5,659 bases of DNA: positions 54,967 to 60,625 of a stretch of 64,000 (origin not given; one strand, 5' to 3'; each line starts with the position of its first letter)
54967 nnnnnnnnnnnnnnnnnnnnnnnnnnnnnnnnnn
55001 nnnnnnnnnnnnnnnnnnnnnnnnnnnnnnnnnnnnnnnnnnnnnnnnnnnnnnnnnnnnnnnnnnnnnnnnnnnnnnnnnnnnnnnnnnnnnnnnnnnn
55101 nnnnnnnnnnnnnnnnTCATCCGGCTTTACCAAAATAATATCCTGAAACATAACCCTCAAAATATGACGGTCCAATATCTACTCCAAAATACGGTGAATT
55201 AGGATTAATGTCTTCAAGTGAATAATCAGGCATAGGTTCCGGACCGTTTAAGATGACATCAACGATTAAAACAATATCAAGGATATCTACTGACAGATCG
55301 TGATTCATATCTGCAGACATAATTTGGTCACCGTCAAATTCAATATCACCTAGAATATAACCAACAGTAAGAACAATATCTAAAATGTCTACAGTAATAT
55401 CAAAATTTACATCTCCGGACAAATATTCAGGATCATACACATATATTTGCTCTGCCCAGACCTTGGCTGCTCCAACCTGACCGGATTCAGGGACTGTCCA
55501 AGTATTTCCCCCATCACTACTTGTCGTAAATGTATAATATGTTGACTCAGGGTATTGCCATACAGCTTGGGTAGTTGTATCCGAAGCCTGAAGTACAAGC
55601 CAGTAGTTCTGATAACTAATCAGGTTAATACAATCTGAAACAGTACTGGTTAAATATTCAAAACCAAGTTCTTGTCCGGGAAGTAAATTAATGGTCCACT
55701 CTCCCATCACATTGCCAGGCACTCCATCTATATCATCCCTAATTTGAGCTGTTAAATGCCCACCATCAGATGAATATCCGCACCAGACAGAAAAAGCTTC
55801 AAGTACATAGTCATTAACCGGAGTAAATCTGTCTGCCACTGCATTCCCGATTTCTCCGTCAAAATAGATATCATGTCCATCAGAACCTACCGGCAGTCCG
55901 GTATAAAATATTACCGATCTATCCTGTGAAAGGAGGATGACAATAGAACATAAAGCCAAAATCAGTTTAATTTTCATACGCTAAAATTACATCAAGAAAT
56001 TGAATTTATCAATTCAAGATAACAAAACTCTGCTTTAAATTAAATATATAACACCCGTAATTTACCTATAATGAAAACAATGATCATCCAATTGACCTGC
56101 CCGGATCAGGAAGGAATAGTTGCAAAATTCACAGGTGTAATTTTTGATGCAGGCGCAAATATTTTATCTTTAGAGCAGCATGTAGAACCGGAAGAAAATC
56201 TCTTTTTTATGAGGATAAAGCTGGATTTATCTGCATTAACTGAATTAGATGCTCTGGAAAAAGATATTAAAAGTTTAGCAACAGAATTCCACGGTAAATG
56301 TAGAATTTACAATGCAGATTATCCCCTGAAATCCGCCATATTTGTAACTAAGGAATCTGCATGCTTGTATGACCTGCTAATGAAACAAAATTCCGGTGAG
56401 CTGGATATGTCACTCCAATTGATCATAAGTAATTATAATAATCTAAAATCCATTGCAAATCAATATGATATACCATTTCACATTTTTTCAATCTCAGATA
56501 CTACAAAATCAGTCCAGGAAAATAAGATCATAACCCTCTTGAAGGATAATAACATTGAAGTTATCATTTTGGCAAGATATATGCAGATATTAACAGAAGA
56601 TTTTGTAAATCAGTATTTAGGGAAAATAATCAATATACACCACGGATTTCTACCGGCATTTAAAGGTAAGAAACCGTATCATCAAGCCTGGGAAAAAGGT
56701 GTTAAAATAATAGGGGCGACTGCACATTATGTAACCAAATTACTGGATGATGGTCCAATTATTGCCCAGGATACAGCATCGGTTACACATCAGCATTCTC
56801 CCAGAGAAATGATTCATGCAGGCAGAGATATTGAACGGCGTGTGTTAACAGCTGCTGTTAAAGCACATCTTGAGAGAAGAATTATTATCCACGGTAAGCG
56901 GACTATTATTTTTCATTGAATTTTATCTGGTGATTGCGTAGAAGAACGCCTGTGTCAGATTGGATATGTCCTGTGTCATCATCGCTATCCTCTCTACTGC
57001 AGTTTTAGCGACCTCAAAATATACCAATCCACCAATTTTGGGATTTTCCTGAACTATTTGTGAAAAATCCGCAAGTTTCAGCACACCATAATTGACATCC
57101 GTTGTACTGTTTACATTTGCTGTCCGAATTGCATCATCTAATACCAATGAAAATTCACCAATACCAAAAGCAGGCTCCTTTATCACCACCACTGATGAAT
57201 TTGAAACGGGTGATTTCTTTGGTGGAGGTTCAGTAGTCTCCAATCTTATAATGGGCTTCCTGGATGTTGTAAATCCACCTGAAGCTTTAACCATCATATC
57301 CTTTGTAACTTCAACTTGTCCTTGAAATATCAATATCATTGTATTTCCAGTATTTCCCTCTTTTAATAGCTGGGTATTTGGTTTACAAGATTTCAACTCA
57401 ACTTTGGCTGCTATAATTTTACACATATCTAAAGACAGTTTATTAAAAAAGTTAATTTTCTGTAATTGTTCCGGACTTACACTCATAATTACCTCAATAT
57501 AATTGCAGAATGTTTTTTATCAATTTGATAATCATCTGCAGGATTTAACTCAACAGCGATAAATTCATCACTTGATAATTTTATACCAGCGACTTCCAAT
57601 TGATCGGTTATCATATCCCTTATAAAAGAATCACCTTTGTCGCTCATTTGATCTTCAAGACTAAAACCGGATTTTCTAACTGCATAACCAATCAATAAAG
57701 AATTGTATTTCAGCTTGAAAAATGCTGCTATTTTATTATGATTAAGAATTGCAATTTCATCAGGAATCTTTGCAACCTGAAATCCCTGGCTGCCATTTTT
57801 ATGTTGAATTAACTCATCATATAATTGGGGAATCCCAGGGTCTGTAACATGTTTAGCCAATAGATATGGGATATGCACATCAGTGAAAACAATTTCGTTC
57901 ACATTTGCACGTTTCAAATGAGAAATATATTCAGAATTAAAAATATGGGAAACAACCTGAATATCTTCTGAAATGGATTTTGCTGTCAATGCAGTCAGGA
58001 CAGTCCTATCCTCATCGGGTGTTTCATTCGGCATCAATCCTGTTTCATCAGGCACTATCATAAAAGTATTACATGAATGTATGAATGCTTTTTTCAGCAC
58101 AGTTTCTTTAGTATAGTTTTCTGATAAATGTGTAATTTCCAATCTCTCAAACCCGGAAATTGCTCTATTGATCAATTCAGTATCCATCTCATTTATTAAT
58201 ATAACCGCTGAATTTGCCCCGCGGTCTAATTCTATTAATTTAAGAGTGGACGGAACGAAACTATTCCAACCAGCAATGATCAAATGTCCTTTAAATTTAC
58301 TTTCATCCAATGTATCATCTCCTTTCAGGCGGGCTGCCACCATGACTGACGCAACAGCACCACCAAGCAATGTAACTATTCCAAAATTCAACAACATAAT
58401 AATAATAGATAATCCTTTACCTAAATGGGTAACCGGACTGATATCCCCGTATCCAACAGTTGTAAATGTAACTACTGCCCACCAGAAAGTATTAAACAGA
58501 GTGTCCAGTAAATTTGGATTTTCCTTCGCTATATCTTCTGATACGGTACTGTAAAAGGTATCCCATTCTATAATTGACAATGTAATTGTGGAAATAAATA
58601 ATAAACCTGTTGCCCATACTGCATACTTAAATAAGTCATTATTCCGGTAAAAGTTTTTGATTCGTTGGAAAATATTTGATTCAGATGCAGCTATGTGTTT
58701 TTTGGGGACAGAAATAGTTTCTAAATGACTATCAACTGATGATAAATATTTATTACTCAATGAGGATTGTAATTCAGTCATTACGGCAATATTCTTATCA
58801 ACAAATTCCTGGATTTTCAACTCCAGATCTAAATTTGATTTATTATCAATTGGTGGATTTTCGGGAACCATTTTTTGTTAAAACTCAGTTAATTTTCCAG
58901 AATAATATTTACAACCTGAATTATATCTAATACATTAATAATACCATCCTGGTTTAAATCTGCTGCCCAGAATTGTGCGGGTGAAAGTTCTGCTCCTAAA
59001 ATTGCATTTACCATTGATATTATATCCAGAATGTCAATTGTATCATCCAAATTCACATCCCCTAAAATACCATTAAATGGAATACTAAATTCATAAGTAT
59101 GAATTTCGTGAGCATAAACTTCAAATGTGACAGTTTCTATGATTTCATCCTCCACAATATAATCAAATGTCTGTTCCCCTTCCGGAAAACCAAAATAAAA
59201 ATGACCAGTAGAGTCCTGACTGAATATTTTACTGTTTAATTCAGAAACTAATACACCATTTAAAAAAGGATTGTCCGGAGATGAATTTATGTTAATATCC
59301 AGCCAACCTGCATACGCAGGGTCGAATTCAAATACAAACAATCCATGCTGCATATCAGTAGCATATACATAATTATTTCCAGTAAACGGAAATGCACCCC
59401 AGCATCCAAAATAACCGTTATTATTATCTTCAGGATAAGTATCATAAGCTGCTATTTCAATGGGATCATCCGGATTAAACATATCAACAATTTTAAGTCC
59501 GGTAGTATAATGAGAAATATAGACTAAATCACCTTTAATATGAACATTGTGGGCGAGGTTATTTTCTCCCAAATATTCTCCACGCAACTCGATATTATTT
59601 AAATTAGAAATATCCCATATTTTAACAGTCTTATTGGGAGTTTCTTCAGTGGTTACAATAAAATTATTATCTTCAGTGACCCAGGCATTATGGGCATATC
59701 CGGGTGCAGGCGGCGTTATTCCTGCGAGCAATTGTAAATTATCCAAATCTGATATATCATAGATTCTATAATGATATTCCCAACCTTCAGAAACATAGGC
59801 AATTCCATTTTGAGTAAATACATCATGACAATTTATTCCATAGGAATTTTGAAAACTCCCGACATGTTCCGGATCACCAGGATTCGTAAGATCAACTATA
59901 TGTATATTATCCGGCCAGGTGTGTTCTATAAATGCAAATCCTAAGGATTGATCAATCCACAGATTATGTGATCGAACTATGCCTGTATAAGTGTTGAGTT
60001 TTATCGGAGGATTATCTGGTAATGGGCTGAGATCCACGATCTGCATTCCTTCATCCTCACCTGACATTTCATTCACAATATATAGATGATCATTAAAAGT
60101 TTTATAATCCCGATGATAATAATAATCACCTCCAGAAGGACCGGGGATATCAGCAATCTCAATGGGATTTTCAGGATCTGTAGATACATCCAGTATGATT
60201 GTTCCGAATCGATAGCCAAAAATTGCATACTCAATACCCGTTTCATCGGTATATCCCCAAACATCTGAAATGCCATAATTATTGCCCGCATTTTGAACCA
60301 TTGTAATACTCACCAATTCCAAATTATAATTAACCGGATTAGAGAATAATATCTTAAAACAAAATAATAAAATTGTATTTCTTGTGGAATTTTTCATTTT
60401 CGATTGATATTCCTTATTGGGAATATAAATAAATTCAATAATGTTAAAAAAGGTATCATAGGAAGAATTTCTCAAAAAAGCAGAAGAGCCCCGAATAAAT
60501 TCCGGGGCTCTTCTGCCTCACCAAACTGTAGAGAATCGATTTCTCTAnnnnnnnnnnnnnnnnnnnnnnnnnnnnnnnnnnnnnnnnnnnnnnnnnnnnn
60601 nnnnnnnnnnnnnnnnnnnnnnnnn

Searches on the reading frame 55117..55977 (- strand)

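Call 36: search_protein_families(library=pfam, proteins=[window:55117-55977:-], max_evalue=0.00001)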
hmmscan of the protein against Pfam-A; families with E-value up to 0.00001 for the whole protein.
window:55117-55977:- (286 aa): 1 family
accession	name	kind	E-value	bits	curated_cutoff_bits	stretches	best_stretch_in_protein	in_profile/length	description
PF00404.24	Dockerin_1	-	3.1e-06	27.7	22.9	1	188-238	2-52/57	Dockerin type I domain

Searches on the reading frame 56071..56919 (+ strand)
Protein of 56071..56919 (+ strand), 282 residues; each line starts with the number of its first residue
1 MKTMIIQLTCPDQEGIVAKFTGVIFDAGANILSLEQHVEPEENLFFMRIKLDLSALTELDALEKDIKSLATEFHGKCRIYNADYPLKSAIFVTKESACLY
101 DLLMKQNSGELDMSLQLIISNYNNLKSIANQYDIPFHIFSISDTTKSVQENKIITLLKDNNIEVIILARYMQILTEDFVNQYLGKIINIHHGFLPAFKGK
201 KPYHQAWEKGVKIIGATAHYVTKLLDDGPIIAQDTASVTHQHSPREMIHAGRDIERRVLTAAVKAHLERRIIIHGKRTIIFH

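Call 36: search_protein_families(library=pfam, proteins=[window:56071-56919:+], max_evalue=0.00001)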
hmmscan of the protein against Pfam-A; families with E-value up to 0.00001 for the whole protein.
window:56071-56919:+ (282 aa): 4 families
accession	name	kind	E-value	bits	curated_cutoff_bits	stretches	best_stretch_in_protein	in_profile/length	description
PF00551.24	Formyl_trans_N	-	9.5e-41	140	26.1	1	87-263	2-181/181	Formyl transferase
PF13291.12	ACT_4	-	3.7e-07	31.2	27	0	6-69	9-72/80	ACT domain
PF01842.31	ACT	-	1.3e-06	28.5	27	1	5-52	2-50/66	ACT domain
PF13740.12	ACT_6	-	2.6e-06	27.7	23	1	3-73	2-69/76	ACT domain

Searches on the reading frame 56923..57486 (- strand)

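Call 36: search_protein_families(library=pfam, proteins=[window:56923-57486:-], max_evalue=0.00001)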
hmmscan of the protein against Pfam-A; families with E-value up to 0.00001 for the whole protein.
window:56923-57486:- (187 aa): 1 family
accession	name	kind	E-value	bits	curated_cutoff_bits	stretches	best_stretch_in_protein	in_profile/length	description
PF00027.35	cNMP_binding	-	6.5e-06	26.5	27.5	0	100-148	43-89/89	Cyclic nucleotide-binding domain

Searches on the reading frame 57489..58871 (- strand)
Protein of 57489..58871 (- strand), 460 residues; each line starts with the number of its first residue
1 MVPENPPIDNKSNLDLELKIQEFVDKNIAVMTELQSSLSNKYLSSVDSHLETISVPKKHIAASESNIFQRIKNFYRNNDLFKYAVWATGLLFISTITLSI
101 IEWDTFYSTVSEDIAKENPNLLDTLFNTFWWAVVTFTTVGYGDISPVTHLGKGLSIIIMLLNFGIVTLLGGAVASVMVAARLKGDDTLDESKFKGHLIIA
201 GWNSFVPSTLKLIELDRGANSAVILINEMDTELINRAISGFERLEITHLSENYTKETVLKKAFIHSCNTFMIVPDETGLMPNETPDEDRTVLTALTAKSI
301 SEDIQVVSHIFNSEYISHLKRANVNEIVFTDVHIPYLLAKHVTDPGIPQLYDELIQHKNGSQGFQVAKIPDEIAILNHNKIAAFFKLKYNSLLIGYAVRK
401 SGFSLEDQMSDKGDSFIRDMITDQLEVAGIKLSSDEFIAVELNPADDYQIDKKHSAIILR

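Call 36: search_protein_families(library=pfam, proteins=[window:57489-58871:-], max_evalue=0.00001)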
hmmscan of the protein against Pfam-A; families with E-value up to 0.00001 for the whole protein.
window:57489-58871:- (460 aa): 3 families
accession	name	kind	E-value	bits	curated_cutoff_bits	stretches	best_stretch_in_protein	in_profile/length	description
PF07885.22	Ion_trans_2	-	2.4e-14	53.4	22.5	1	97-177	3-77/79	Ion channel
PF02254.24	TrkA_N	-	5.2e-07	30.4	23.8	1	198-329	2-115/116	TrkA-N domain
PF00520.37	Ion_trans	-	3.3e-06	26.9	25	1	79-172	128-228/241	Ion transport protein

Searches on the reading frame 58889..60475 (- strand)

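Call 36: search_protein_families(library=pfam, proteins=[window:58889-60475:-], max_evalue=0.00001)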
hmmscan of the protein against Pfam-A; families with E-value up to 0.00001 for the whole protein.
window:58889-60475:- (528 aa): 2 families
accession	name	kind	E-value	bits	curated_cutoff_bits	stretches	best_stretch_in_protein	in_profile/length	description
PF00404.24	Dockerin_1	-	1.1e-08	35.6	22.9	1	471-525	1-56/57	Dockerin type I domain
PF08309.17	LVIVD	-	1.3e-06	28.1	20.2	0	308-346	4-42/42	LVIVD repeat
